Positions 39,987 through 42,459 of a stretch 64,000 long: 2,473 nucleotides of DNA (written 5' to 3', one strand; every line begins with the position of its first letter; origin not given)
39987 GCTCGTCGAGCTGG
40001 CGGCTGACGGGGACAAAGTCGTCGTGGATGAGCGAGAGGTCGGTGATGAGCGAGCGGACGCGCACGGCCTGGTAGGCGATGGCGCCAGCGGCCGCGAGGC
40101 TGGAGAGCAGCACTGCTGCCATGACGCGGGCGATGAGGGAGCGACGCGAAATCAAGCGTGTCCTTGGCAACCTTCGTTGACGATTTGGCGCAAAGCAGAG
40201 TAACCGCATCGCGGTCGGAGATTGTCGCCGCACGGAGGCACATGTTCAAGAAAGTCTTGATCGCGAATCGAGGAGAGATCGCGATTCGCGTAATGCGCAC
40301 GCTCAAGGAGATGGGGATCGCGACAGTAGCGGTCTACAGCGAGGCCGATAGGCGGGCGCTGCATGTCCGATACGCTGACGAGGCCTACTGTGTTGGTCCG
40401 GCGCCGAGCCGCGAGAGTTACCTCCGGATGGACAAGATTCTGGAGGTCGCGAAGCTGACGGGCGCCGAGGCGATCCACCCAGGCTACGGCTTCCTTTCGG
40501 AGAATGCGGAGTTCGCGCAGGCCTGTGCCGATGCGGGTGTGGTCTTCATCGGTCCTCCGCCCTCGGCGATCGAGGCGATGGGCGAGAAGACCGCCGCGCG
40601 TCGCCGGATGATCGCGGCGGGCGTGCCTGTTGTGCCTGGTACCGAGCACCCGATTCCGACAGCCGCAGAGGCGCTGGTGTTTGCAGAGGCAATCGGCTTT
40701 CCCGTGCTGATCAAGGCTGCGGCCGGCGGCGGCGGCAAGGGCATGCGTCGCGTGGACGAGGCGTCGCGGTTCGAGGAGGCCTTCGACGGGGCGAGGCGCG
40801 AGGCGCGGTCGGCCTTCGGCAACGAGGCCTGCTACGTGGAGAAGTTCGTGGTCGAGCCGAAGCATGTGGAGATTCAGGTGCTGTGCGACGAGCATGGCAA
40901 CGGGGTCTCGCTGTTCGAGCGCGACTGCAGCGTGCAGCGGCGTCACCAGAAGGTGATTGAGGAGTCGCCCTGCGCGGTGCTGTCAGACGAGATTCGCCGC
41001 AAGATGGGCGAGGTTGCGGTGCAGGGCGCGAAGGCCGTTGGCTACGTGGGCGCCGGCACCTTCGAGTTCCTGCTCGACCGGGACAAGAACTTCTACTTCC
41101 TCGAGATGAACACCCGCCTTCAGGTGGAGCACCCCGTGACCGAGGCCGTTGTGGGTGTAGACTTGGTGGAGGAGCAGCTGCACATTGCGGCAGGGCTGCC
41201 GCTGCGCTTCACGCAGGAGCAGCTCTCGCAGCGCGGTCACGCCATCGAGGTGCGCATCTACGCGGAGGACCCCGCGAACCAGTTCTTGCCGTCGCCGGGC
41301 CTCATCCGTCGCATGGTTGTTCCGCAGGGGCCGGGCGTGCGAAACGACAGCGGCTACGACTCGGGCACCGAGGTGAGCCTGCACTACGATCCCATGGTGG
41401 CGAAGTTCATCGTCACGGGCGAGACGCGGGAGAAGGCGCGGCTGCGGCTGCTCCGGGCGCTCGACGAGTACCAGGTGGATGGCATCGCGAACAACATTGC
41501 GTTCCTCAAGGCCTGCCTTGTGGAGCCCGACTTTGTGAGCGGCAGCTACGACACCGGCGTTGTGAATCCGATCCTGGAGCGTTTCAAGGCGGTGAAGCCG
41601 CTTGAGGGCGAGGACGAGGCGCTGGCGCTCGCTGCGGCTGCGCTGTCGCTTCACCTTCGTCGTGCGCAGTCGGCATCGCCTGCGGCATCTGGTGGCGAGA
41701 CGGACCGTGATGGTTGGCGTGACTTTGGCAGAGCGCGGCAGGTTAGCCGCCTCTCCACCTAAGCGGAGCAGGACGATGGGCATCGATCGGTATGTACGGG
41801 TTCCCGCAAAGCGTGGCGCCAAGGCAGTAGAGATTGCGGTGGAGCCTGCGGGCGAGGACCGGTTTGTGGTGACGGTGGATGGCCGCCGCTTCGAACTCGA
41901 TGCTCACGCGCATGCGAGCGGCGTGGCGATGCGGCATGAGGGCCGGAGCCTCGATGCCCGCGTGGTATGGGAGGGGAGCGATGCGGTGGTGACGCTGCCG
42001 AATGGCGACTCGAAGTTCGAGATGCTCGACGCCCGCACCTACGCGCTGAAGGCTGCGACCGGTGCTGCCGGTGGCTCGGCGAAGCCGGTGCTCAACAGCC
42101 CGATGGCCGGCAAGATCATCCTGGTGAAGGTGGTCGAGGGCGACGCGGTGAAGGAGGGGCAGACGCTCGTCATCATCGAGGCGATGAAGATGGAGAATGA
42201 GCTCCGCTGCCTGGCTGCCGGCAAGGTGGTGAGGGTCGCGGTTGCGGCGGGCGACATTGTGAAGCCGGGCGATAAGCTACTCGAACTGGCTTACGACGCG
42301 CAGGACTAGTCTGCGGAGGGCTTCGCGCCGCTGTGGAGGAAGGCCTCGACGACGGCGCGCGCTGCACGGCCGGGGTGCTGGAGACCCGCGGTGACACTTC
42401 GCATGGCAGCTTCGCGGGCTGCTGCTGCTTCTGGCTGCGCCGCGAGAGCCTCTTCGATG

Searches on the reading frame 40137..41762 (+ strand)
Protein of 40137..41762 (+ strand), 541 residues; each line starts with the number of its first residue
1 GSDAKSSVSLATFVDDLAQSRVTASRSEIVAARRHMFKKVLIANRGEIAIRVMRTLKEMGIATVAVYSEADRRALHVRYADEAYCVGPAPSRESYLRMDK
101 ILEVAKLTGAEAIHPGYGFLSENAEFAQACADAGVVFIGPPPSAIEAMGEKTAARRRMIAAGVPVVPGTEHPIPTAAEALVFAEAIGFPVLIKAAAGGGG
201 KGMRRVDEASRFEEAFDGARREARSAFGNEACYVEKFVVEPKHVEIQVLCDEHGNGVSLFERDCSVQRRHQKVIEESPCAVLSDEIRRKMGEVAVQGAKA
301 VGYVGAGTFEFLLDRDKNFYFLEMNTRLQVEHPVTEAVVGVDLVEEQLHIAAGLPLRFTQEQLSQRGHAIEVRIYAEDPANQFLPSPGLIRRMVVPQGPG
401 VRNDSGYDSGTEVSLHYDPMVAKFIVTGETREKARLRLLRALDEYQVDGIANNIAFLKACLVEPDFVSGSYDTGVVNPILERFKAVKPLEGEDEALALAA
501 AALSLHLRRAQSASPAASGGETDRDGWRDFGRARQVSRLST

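Call 35: search_protein_families(library=pfam, proteins=[window:40137-41762:+], max_evalue=0.001)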
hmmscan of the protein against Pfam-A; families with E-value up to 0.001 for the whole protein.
window:40137-41762:+ (541 aa): 5 families
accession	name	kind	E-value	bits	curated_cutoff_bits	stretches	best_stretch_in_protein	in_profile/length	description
PF02786.22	CPSase_L_D2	-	3.7e-75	252.5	19.8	1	151-357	2-209/211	Carbamoyl-phosphate synthase L chain, ATP binding domain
PF00289.28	Biotin_carb_N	-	5.8e-50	168.8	25.5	1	36-145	1-110/110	Biotin carboxylase, N-terminal domain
PF02785.25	Biotin_carb_C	-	1.2e-36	125.5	32.4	1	371-476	1-106/108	Biotin carboxylase C-terminal domain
PF02222.28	ATP-grasp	-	6.6e-11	42.6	27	1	175-327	18-162/179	ATP-grasp domain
PF07478.18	Dala_Dala_lig_C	-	6.9e-09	35.9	24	1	183-326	32-174/204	D-ala D-ala ligase C-terminus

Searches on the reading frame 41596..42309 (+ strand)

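Call 35: search_protein_families(library=pfam, proteins=[window:41596-42309:+], max_evalue=0.001)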
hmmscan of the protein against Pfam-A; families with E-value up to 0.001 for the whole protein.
window:41596-42309:+ (237 aa): 4 families
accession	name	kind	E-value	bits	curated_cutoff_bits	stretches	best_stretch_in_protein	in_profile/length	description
PF00364.28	Biotin_lipoyl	-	3e-17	62.6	22.1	1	166-231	3-73/73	Biotin-requiring enzyme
PF13533.13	Biotin_lipoyl_2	-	3.1e-12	46.4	29.8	2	208-231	8-31/32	Biotin-lipoyl like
PF16576.10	HlyD_D23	-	0.00031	20.5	30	0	161-197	106-142/214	Barrel-sandwich domain of CusB or HlyD membrane-fusion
PF13437.12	HlyD_3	-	0.00035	21.7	22.2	0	165-196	1-32/106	HlyD family secretion protein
